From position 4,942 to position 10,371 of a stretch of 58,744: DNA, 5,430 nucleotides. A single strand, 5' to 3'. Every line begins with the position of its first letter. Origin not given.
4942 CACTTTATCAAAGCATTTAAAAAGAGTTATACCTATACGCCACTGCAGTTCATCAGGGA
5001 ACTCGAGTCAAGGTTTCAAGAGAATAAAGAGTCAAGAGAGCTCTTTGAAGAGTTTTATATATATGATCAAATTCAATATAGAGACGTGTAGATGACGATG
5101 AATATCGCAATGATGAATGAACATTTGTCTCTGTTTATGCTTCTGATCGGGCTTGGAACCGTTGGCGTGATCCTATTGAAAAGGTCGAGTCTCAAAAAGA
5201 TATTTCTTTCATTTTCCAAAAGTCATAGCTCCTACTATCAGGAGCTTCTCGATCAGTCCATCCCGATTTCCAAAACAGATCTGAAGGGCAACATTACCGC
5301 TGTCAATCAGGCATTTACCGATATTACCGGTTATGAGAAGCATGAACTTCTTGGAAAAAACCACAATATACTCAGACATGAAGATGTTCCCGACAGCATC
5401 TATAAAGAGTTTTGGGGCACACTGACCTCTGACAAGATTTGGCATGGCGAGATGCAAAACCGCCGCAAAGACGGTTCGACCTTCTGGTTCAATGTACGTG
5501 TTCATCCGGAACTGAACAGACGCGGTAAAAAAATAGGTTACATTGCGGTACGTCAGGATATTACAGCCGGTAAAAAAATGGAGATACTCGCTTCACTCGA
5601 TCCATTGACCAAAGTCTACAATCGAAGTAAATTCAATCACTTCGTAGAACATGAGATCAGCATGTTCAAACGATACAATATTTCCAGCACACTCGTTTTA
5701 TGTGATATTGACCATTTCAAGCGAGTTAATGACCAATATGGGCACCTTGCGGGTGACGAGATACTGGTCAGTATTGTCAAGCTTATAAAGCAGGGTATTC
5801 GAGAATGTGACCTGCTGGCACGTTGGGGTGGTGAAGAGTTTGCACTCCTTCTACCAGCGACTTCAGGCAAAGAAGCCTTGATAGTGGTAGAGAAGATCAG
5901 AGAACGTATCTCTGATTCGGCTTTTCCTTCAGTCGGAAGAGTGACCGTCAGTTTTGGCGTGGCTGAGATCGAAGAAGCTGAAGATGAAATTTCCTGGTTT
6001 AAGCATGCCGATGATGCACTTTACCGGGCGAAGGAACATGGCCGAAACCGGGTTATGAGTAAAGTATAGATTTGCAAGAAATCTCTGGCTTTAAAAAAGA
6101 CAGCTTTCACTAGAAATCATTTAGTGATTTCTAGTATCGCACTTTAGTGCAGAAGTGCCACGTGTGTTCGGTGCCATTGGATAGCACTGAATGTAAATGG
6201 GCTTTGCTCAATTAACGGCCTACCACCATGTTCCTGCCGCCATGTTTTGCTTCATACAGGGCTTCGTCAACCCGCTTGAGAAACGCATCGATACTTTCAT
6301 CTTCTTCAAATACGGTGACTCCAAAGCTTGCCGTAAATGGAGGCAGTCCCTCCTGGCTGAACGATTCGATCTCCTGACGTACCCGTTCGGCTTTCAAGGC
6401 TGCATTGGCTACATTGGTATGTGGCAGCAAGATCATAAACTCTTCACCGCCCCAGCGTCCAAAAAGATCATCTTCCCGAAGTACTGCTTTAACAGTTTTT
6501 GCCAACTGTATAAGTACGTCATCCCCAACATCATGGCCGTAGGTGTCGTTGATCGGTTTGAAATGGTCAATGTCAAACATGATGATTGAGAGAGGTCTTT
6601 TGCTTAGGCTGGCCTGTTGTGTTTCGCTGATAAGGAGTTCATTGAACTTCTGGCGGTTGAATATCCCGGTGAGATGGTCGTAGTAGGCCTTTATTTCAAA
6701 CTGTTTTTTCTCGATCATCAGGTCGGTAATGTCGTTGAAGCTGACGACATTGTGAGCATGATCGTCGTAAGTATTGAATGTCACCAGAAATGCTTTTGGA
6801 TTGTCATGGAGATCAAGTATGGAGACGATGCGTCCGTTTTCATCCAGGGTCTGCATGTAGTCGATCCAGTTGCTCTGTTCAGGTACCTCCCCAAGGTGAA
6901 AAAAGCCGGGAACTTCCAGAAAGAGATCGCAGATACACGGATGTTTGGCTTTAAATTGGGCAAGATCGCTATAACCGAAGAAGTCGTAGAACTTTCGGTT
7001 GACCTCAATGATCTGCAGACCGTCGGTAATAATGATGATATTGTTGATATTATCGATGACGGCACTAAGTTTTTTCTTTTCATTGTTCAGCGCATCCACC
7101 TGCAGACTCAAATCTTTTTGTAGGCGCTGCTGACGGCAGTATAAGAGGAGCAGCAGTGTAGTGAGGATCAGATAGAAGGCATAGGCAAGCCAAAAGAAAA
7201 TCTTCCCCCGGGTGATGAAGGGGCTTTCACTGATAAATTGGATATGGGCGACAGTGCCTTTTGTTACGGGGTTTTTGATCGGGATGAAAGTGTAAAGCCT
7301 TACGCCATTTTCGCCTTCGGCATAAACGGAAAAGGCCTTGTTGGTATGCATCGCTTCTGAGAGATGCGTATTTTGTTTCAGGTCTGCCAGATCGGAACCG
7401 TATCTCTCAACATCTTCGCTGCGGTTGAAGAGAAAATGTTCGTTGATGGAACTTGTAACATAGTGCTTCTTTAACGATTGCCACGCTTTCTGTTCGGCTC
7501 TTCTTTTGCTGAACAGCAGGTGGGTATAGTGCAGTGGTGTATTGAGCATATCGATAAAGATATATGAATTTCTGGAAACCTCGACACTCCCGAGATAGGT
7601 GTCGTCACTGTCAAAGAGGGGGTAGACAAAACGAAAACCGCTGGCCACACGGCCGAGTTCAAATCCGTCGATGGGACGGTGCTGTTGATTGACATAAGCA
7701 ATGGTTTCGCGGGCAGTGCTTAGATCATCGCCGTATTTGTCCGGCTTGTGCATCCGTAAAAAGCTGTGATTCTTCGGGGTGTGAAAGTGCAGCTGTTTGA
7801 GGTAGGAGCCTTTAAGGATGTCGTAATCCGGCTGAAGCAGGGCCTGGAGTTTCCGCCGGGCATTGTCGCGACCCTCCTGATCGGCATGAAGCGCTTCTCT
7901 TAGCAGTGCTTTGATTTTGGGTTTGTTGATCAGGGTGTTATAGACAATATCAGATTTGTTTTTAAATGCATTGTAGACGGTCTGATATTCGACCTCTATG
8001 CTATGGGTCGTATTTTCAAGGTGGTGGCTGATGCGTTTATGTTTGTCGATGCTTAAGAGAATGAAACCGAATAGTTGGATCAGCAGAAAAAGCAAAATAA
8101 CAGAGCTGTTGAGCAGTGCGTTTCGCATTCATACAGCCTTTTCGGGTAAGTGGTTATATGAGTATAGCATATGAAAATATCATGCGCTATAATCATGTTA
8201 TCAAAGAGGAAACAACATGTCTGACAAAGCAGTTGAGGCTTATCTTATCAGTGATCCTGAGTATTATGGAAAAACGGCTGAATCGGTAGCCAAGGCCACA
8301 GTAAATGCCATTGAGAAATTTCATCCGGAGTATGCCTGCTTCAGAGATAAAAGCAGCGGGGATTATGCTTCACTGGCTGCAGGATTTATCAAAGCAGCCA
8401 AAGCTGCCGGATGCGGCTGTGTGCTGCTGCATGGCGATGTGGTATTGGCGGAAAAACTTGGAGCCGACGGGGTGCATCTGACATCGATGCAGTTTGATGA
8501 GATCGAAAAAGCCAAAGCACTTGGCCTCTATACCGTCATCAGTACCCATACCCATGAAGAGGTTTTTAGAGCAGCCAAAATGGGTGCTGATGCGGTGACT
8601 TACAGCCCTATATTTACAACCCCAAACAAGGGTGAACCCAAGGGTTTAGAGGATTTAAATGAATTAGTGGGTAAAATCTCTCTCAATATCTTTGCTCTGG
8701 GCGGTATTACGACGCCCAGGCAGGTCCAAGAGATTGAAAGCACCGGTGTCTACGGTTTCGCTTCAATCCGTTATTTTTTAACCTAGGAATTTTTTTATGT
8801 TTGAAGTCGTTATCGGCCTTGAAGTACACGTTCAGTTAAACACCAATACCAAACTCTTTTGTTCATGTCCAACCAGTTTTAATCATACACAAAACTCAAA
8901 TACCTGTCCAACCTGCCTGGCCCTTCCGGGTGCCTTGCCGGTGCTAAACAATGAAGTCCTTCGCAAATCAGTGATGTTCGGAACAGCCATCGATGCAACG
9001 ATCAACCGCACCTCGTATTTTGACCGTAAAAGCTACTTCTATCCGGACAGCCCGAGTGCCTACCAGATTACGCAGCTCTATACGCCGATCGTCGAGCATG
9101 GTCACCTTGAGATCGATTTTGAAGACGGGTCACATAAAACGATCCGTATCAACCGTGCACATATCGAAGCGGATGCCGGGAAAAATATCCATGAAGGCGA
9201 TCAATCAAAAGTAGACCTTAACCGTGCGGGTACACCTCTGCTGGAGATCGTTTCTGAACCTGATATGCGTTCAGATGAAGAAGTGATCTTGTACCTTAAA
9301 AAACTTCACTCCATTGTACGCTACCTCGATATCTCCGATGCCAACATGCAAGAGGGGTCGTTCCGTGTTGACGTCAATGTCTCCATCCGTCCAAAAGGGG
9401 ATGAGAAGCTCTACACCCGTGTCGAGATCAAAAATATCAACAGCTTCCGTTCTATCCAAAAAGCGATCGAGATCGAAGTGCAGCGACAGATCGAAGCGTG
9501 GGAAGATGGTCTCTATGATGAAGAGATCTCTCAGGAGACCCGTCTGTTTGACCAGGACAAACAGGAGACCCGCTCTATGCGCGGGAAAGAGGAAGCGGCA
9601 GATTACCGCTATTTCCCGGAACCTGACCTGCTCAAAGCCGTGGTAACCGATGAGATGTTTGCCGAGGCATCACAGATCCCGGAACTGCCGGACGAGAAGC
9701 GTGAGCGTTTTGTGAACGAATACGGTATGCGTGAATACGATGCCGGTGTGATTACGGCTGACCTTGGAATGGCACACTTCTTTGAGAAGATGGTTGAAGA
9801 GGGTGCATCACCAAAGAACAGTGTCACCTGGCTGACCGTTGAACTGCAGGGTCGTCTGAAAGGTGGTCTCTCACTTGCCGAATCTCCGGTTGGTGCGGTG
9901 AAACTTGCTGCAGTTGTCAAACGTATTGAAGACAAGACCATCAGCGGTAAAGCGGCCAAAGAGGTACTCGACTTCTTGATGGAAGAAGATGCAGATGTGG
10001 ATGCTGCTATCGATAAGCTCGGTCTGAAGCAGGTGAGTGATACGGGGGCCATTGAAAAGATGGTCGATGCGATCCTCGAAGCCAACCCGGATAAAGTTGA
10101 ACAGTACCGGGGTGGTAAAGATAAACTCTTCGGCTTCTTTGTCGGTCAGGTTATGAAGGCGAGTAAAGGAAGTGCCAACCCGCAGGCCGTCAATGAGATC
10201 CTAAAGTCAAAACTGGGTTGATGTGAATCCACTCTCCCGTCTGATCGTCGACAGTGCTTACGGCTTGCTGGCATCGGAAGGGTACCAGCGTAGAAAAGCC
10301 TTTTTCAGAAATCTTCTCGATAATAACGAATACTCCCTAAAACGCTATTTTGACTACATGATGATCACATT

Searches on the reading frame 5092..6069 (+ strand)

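Call 66: search_protein_families(library=pfam, proteins=[window:5092-6069:+], max_evalue=0.000001)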
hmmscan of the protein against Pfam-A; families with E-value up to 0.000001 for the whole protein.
window:5092-6069:+ (325 aa): 4 families
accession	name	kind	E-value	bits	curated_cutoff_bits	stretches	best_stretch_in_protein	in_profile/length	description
PF00990.26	GGDEF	-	1.3e-43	148.9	23.8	1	167-320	1-161/161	Diguanylate cyclase, GGDEF domain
PF00989.32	PAS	-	6.2e-16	58.9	22.6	1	58-157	13-113/113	PAS fold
PF13426.13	PAS_9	-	7.3e-16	58.8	27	1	62-159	7-103/103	PAS domain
PF08447.18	PAS_3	-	1.5e-15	57.7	25.6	1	69-153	2-88/89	PAS fold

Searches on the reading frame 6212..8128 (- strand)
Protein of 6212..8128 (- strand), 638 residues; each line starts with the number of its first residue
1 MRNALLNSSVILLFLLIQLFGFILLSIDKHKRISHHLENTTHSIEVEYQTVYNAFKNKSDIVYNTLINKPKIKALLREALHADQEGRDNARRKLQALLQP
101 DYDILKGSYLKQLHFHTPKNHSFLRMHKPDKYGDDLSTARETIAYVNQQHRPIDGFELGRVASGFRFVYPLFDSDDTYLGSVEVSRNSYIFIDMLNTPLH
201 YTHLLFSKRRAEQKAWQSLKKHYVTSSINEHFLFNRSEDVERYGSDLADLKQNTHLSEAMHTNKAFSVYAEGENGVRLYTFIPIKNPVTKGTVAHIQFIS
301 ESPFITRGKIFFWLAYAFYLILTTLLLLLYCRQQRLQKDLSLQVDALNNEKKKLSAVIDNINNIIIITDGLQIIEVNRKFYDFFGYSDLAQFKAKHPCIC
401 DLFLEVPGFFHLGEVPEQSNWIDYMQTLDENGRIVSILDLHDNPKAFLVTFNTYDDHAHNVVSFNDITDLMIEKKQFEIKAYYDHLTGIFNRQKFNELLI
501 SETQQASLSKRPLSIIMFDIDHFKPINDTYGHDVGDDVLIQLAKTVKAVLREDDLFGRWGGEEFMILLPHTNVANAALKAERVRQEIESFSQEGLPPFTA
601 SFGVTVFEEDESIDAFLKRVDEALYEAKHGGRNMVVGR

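Call 66: search_protein_families(library=pfam, proteins=[window:6212-8128:-], max_evalue=0.000001)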
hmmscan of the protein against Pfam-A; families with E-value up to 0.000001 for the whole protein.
window:6212-8128:- (638 aa): 3 families
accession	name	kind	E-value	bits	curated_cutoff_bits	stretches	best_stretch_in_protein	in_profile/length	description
PF00990.26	GGDEF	-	1.2e-45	155.6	23.8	1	481-633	1-160/161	Diguanylate cyclase, GGDEF domain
PF14827.12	dCache_3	-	2.8e-16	60.3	25.7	1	39-215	3-172/239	Double sensory domain of two-component sensor kinase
PF13188.13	PAS_8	-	1.6e-07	31.4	21.8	1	353-390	2-40/65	PAS domain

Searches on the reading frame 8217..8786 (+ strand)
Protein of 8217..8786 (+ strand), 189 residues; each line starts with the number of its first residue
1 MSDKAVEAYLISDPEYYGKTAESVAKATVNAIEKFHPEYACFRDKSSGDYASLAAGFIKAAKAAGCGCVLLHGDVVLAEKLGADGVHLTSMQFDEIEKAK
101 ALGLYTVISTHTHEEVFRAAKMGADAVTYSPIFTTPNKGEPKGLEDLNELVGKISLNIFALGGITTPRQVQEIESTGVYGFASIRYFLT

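Call 66: search_protein_families(library=pfam, proteins=[window:8217-8786:+], max_evalue=0.000001)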
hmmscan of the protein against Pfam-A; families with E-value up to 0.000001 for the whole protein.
window:8217-8786:+ (189 aa): 1 family
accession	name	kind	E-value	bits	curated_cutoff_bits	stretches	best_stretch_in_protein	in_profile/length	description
PF02581.23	TMP-TENI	-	8.5e-22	77.8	27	1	9-185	2-178/180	Thiamine monophosphate synthase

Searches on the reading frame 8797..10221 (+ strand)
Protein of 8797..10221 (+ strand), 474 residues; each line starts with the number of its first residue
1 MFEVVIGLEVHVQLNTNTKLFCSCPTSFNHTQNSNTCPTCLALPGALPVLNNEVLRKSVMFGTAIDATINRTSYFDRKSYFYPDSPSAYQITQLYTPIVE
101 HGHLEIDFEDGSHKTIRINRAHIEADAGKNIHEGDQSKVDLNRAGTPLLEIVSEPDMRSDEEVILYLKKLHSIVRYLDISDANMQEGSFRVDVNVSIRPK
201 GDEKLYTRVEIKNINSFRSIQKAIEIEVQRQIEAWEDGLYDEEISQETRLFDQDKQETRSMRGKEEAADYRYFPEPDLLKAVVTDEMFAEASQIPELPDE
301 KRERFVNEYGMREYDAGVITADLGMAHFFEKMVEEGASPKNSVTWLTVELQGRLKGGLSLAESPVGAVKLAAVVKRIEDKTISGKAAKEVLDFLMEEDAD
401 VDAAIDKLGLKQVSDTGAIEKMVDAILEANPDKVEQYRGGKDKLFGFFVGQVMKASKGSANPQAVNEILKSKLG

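Call 66: search_protein_families(library=pfam, proteins=[window:8797-10221:+], max_evalue=0.000001)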
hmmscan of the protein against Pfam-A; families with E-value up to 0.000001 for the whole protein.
window:8797-10221:+ (474 aa): 2 families
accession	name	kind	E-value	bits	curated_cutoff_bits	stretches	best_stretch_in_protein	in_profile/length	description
PF02934.20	GatB_N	-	2.9e-120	401.1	23.4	1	4-288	1-276/277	GatB/GatE catalytic domain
PF02637.23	GatB_Yqey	-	1.3e-50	171.6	27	1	328-473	2-148/148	GatB domain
